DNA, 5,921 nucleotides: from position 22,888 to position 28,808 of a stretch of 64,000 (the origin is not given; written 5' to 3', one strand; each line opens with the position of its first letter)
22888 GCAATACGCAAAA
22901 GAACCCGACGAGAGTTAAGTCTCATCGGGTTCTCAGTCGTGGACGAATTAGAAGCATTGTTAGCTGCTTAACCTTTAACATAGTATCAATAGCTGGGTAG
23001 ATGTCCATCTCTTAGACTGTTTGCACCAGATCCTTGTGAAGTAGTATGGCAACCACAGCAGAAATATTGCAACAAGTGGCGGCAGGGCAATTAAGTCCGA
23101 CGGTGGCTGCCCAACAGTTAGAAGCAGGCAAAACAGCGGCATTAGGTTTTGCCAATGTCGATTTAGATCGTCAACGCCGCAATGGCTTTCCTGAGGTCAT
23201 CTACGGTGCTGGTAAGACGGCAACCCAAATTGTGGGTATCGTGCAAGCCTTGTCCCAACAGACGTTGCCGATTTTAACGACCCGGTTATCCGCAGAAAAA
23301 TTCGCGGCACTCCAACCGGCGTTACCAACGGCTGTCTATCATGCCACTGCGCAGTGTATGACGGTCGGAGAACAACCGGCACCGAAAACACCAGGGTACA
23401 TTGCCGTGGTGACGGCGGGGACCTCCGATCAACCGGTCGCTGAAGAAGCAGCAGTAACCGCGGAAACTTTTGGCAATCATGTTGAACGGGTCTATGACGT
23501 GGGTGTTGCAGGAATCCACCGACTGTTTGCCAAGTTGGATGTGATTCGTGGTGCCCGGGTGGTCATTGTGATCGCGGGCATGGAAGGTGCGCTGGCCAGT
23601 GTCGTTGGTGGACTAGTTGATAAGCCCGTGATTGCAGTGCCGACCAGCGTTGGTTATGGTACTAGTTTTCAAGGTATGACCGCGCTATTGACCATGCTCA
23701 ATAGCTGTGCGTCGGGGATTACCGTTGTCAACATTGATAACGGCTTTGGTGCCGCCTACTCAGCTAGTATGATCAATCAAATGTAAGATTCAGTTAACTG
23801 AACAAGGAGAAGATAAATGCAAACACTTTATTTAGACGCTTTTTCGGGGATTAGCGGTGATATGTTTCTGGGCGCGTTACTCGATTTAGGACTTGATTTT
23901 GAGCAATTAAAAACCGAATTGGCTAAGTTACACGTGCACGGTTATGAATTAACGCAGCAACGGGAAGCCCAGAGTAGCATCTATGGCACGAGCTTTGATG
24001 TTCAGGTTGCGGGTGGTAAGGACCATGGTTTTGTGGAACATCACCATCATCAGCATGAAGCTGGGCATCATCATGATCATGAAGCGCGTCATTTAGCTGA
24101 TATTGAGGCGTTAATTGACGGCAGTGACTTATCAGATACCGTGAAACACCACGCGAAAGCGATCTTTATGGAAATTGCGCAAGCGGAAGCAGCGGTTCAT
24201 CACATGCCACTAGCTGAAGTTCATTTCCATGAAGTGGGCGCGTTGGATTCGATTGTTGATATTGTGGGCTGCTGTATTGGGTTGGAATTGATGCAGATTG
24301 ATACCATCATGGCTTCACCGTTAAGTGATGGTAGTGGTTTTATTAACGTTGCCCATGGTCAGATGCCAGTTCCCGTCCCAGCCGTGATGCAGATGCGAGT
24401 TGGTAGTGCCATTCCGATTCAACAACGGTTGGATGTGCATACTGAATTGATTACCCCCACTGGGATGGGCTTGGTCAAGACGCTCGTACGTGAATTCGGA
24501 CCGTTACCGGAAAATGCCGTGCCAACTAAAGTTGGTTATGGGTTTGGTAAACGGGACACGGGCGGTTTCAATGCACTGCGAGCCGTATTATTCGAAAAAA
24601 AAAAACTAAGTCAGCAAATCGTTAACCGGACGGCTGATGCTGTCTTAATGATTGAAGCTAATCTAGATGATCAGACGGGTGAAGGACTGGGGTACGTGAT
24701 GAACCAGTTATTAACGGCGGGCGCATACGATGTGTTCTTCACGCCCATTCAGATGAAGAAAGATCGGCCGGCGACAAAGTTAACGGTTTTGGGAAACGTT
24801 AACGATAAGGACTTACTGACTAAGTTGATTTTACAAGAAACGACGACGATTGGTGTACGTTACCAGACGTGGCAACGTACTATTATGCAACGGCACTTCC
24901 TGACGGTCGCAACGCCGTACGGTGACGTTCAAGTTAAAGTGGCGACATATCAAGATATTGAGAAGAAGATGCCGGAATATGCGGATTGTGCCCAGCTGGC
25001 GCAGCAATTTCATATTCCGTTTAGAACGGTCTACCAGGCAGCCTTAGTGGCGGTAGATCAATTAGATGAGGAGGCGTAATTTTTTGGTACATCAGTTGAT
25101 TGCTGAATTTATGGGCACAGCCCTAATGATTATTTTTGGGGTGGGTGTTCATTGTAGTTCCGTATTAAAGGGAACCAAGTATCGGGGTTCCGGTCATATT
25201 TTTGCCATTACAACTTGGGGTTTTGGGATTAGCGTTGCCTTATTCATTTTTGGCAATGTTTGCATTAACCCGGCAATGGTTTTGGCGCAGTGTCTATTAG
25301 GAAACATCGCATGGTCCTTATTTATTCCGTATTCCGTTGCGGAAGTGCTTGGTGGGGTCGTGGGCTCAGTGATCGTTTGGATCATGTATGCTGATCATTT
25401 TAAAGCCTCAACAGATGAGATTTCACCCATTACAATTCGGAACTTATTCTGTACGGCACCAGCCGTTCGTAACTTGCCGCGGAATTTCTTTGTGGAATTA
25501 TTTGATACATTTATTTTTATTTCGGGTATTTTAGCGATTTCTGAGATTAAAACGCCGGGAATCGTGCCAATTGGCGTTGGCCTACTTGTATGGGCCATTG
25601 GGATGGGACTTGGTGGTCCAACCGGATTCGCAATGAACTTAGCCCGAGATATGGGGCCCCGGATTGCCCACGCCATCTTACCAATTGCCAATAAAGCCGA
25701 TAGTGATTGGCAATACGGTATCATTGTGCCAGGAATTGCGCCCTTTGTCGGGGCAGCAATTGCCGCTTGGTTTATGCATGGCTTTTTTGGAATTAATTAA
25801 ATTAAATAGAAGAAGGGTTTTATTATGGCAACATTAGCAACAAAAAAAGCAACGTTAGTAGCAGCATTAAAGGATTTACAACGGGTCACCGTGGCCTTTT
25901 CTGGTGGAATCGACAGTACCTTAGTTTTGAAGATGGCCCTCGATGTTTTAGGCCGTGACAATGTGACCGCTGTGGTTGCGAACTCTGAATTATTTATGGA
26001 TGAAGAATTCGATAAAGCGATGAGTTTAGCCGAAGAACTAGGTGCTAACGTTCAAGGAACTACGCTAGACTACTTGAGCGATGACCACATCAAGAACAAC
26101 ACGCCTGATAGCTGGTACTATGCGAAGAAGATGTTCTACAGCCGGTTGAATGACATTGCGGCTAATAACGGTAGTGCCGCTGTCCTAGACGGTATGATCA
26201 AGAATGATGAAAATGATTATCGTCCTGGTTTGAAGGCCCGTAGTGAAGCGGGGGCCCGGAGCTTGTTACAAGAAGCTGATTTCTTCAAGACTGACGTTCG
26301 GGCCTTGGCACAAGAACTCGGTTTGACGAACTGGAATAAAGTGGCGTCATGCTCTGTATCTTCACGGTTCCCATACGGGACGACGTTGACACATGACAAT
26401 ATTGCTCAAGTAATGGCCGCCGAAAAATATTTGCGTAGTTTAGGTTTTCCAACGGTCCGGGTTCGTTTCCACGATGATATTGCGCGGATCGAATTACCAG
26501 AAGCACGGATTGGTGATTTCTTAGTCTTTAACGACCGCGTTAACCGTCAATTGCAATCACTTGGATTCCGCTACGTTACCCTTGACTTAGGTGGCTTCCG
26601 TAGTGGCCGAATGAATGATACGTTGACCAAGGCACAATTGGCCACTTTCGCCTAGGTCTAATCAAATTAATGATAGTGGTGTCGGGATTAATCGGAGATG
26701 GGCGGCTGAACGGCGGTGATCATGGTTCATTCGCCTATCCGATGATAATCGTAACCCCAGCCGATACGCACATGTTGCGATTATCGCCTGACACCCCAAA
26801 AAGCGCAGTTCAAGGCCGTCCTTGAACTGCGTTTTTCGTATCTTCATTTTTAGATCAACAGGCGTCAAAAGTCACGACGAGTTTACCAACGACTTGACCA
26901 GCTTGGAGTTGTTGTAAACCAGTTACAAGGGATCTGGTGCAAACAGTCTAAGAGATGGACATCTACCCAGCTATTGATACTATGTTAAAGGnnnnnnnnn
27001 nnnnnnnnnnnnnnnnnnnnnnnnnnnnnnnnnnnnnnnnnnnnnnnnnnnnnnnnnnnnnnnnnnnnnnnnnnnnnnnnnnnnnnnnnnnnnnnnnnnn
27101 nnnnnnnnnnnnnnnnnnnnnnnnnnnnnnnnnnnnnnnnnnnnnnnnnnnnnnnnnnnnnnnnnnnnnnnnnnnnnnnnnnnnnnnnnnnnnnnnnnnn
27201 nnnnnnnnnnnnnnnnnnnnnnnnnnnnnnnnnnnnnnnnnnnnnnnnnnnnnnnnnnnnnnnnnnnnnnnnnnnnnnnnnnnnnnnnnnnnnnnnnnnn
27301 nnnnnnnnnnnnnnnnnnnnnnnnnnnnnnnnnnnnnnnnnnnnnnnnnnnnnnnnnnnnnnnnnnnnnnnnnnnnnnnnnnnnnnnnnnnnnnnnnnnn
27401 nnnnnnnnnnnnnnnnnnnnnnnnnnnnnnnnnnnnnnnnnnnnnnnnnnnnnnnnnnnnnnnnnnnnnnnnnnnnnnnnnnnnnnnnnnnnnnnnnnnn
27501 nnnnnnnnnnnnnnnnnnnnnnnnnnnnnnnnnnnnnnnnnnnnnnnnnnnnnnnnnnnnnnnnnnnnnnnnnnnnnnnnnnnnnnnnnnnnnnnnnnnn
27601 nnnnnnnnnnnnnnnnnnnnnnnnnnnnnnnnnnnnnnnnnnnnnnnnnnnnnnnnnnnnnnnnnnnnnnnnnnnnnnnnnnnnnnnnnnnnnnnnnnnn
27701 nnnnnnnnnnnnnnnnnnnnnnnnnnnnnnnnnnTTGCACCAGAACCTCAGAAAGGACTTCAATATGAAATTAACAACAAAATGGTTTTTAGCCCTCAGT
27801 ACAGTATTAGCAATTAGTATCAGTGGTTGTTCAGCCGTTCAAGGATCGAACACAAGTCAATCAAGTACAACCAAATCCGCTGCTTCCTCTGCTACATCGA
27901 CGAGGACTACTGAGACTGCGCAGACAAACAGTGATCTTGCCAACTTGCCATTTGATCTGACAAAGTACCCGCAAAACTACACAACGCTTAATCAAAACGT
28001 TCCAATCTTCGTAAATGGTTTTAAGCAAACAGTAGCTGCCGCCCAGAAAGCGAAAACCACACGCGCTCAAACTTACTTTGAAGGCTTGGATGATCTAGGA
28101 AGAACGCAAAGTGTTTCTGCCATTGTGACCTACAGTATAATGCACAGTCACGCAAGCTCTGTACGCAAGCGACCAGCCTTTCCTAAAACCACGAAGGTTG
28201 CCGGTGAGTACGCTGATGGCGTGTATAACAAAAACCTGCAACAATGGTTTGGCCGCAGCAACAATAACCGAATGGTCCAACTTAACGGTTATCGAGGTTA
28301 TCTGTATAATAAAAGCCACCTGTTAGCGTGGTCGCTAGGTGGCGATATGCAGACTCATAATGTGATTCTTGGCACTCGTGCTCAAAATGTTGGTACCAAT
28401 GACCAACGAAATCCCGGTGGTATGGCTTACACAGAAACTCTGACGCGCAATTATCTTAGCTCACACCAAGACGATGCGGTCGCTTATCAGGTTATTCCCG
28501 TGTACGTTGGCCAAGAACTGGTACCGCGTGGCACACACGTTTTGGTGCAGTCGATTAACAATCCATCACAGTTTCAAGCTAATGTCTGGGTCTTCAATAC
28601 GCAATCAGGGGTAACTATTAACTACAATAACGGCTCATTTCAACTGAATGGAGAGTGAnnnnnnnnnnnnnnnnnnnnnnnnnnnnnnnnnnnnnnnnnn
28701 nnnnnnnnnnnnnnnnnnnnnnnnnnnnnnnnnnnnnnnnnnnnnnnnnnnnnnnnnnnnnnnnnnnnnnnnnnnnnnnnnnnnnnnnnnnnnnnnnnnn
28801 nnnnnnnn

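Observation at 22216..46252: Concentration of dairy-niche adaptive cargo on one mobile backbone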

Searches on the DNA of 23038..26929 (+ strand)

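Call 28: search_dna_similar(query=window:23038-26929:+, collection=plasmids, mode=near, max_rows=40)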
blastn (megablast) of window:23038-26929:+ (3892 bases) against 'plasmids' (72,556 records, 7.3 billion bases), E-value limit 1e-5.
Records with a match: 7; places in all: 7; records where one place covers at least 80% of the query: 5.
Best place of each record, by identity: >=99% 6; 95-99% 1.
By first word of the organism name: Lacticaseibacillus 5; Lactiplantibacillus 2.
By predicted mobility (MOB-suite, as given by PLSDB): conjugative 4; mobilizable 3.
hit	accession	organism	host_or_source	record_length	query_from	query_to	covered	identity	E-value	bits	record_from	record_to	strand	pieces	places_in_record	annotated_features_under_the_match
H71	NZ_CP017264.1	Lacticaseibacillus paracasei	cell culture,cheese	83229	1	3892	100%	100.0%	0e+0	7182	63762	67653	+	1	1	larC: nickel pincer cofactor biosynthesis protein LarC | larE: ATP-dependent sacrificial sulfur transferase LarE | larB: nickel pincer cofactor biosynthesis protein LarB | larD: D/L-lactic acid transporter LarD | larA: nickel-dependent lactate racemase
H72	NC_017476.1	Lacticaseibacillus paracasei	homemade koumiss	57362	1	3892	100%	100.0%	0e+0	7180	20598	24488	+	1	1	larE: ATP-dependent sacrificial sulfur transferase LarE | LarC family nickel insertion protein | larB: nickel pincer cofactor biosynthesis protein LarB | larD: D/L-lactic acid transporter LarD | larC: nickel insertion protein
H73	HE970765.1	Lacticaseibacillus paracasei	-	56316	1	3892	100%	100.0%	0e+0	7180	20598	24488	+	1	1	Uncharacterized protein slr1717 | UPF0272 protein Cthe_0369 | Uncharacterized protein MJ0165 | glpF: Probable glycerol uptake facilitator protein | larC2: Lactate racemization operon protein LarC,C-terminal domain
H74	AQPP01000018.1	Lacticaseibacillus paracasei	Actimel product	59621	1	3892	100%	100.0%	0e+0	7180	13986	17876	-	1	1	none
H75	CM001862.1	Lacticaseibacillus paracasei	Actimel product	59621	1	3892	100%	100.0%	0e+0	7180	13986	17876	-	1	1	none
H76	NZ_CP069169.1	Lactiplantibacillus plantarum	mixed culture,stinky xiancaigeng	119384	1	2017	52%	99.1%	0e+0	3618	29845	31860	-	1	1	LarC family nickel insertion protein | larB: nickel pincer cofactor biosynthesis protein LarB | larC: nickel insertion protein | larA: nickel-dependent lactate racemase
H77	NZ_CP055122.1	Lactiplantibacillus plantarum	culture,Human GI tract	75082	1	2017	52%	99.0%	0e+0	3607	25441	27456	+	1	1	LarC family nickel insertion protein | larB: nickel pincer cofactor biosynthesis protein LarB | larC: nickel insertion protein | larA: nickel-dependent lactate racemase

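Call 29: get_annotated_region(hit=H71, flank=9000)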
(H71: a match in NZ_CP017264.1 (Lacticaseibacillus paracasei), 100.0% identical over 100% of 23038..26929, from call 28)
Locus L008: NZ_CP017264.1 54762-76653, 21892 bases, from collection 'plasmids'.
description: Lacticaseibacillus paracasei strain FAM18149 plasmid pFAM18149.23, complete sequence
organism: Lacticaseibacillus paracasei (NCBI taxid 1597)
taxonomy: Bacteria; Bacillota; Bacilli; Lactobacillales; Lactobacillaceae; Lacticaseibacillus; Lacticaseibacillus paracasei
host: -; source: cell culture,cheese; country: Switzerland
typing (MOB-suite, as given by PLSDB): mobilizable; relaxase MOBP,MOBQ
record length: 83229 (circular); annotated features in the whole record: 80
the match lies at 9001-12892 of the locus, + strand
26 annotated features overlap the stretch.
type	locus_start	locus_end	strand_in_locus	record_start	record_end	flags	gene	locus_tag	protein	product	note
CDS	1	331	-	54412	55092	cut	-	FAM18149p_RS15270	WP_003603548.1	ABC transporter ATP-binding protein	-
CDS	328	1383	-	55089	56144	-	-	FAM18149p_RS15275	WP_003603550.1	biotin/lipoyl-binding protein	-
CDS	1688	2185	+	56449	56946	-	-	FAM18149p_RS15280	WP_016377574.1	DUF536 domain-containing protein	-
CDS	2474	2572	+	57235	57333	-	-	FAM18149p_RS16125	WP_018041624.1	type I toxin-antitoxin system Fst family toxin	-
CDS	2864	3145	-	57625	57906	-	-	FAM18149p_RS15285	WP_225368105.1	RepB family plasmid replication initiator protein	-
CDS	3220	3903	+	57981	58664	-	-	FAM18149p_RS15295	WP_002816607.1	IS6 family transposase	-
CDS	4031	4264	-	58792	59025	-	-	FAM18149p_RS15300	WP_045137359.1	hypothetical protein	-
CDS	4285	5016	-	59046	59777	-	-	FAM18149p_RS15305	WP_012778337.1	ABC transporter ATP-binding protein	-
CDS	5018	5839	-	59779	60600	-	-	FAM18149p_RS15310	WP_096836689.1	energy-coupling factor transporter transmembrane component T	GO:0055085 - transmembrane transport [Evidence IEA]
CDS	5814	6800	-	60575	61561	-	cbiM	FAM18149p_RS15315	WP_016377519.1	cobalt transporter CbiM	-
CDS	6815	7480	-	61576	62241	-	-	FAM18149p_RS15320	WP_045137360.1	Crp/Fnr family transcriptional regulator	GO:0006355 - regulation of DNA-templated transcription [Evidence IEA]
CDS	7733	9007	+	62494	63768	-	larA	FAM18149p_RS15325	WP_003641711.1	nickel-dependent lactate racemase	-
CDS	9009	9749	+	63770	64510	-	larB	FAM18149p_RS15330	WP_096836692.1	nickel pincer cofactor biosynthesis protein LarB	GO:0006189 - 'de novo' IMP biosynthetic process [Evidence IEA]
CDS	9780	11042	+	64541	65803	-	larC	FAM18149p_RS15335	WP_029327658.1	nickel pincer cofactor biosynthesis protein LarC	-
CDS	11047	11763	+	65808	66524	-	larD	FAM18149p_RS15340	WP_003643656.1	D/L-lactic acid transporter LarD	-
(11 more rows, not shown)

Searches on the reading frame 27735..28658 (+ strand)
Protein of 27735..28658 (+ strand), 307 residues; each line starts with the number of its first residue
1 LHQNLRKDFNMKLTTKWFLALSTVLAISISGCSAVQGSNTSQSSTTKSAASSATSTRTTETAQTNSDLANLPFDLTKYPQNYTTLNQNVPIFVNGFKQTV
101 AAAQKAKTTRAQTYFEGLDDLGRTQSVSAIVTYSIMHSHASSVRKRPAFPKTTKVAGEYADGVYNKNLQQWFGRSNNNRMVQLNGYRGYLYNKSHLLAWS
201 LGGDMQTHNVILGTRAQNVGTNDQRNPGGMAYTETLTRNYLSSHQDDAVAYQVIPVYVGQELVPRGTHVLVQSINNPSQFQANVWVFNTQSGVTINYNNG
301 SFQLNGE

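Call 17: search_protein_families(library=ncbifam, proteins=[window:27735-28658:+])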
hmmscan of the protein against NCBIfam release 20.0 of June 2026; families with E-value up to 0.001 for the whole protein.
window:27735-28658:+ (307 aa): 0 families

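Call 19: search_protein_families(library=pfam, proteins=[window:27735-28658:+], max_evalue=0.01)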
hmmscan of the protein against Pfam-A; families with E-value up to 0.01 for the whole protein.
window:27735-28658:+ (307 aa): 1 family
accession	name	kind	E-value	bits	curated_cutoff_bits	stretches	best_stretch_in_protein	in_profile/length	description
PF13930.12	Endonuclea_NS_2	-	1.5e-10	41.8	27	1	181-273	46-130/132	DNA/RNA non-specific endonuclease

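Call 61: search_solved_structures(query=window:27765-28658:+, max_evalue=0.01)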
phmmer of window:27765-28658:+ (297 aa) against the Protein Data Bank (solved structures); distinct sequences matched with E-value up to 0.01: 4.
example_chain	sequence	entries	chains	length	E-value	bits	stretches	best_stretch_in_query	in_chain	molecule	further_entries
5fgw_A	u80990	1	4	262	1.9e-19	73.4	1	165-292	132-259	Extracellular streptodornase D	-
5fgu_A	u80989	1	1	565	8.8e-19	71.2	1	172-292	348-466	Green fluorescent protein,Extracellular streptodornase D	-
2xgr_A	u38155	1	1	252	9.4e-07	31.7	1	178-266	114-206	SPD1 NUCLEASE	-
2xh3_A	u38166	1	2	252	3.3e-06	29.9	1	178-266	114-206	SPD1 NUCLEASE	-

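Call 62: search_protein_families(library=padloc, proteins=[window:27765-28658:+], max_evalue=0.001)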
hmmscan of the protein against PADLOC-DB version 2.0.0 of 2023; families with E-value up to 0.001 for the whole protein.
window:27765-28658:+ (297 aa): 0 families
